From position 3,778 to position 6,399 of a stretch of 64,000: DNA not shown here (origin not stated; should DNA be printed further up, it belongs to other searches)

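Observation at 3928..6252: AraC-type regulator fused to a ~500-aa C-terminal domain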

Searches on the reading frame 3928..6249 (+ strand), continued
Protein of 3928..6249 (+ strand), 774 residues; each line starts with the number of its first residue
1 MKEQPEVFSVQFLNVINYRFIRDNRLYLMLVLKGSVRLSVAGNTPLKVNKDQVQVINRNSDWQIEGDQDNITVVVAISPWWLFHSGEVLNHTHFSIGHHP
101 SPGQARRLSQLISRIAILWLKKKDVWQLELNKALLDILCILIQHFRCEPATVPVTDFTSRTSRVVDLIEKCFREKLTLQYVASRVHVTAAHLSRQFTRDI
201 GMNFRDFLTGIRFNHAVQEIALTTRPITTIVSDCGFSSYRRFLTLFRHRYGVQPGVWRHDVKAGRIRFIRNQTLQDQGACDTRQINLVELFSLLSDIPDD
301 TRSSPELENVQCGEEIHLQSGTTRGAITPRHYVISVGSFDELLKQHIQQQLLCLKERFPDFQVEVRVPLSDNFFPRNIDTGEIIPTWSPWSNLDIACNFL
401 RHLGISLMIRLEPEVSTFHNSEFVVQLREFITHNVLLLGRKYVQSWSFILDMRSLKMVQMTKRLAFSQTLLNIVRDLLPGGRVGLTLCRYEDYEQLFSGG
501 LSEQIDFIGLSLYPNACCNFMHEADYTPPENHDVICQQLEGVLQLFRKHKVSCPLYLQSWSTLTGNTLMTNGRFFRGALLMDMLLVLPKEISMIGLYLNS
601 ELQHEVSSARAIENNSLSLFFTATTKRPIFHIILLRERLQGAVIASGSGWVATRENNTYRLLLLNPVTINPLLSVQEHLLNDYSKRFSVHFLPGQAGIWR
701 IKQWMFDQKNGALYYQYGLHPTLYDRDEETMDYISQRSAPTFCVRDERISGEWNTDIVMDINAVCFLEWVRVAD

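Call 67: find_homologous_proteins(query=A2, max_evalue=1e-10)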
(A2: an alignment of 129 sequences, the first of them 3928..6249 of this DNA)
Query A2 (129 sequences) (774 aa, profile of the alignment): 30 proteins with E <= 1e-10 among 8000 candidates.
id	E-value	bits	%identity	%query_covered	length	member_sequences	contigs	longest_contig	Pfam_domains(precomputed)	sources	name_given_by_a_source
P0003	1.6e-235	802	67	100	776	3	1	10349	PF12833.14,PF00165.30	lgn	-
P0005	4.2e-234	797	65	100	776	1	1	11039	PF12833.14,PF00165.30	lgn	-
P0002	4.5e-234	797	75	100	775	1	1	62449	PF12833.14,PF00165.30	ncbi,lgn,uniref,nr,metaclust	ncbi:helix-turn-helix domain-containing protein [Entomohabitans teleogrylli]|uniref:helix-turn-helix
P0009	5.1e-232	790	50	100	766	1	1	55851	PF12833.14,PF00165.30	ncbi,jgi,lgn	ncbi:MAG TPA: helix-turn-helix domain-containing protein [Klebsiella sp.]|jgi:beta-xylosidase/AraC-l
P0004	7.6e-232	790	66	100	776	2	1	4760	PF12833.14,PF00165.30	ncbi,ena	-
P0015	1.6e-230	785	46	100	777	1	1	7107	PF12833.14,PF00165.30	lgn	-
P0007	7.8e-225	767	51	100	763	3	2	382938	PF12833.14,PF00165.30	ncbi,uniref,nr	ncbi:helix-turn-helix domain-containing protein [Mixta tenebrionis]|uniref:Helix-turn-helix domain-c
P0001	1.9e-224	765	99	100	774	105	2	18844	PF12833.14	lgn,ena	-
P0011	7.6e-223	760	48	100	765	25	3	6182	PF12833.14,PF00165.30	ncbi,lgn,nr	ncbi:TPA: helix-turn-helix domain-containing protein [Citrobacter freundii]|nr:helix-turn-helix doma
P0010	9.1e-223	760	50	100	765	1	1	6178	PF12833.14,PF00165.30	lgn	-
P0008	1.3e-222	759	51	100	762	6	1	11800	PF12833.14,PF00165.30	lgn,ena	-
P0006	3.0e-221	755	52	100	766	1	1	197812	PF12833.14,PF00165.30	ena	-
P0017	1.6e-220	752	38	98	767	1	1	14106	PF12833.14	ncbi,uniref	ncbi:helix-turn-helix transcriptional regulator [Vibrio sp.]|uniref:helix-turn-helix transcriptional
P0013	2.2e-218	745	48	100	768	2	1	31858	PF12833.14,PF00165.30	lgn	-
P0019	1.9e-217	742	37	98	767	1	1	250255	PF12833.14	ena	-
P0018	4.1e-143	496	54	64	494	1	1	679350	-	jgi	jgi:beta-xylosidase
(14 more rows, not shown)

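Call 82: search_protein_families(library=pfam, alignment_id=A5, max_evalue=0.01)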
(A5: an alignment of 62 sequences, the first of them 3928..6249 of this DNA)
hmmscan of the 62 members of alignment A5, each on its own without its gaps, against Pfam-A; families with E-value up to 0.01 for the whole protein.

A. member 1, window:3928-6249:+ (774 aa): 1 family
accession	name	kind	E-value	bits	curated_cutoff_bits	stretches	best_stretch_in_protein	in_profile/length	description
PF12833.13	HTH_18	-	1.9e-17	63.7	33.6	1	182-259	2-79/80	Helix-turn-helix domain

B. families by the number of members that match (of 62 scanned): 19 families
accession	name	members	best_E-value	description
PF12833.13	HTH_18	62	4.2e-24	Helix-turn-helix domain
PF00165.29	HTH_AraC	61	2.2e-17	Bacterial regulatory helix-turn-helix proteins, AraC family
PF01229.23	Glyco_hydro_39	30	8.9e-59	Glycosyl hydrolases family 39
PF02311.25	AraC_binding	19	1.4e-10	AraC-like ligand binding domain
PF07883.17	Cupin_2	19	5.6e-09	Cupin domain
PF14525.12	AraC_binding_2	6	3.8e-05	AraC-binding-like domain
PF13412.12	HTH_24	2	0.001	Winged helix-turn-helix DNA-binding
PF01022.26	HTH_5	1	0.00064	Bacterial regulatory protein, arsR family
PF01047.28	MarR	1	0.00098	MarR family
PF11790.14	Glyco_hydro_cc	1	0.0014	Glycosyl hydrolase catalytic core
PF19032.6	Intu_longin_2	1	0.0032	Intu longin-like domain 2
PF23939.1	DUF7274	1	0.0033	Domain of unknown function (DUF7274)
PF13384.12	HTH_23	1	0.0043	Homeodomain-like domain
PF22200.2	ExsA_N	1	0.005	ExsA N-terminal regulatory domain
PF08140.16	Cuticle_1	1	0.0051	Crustacean cuticle protein repeat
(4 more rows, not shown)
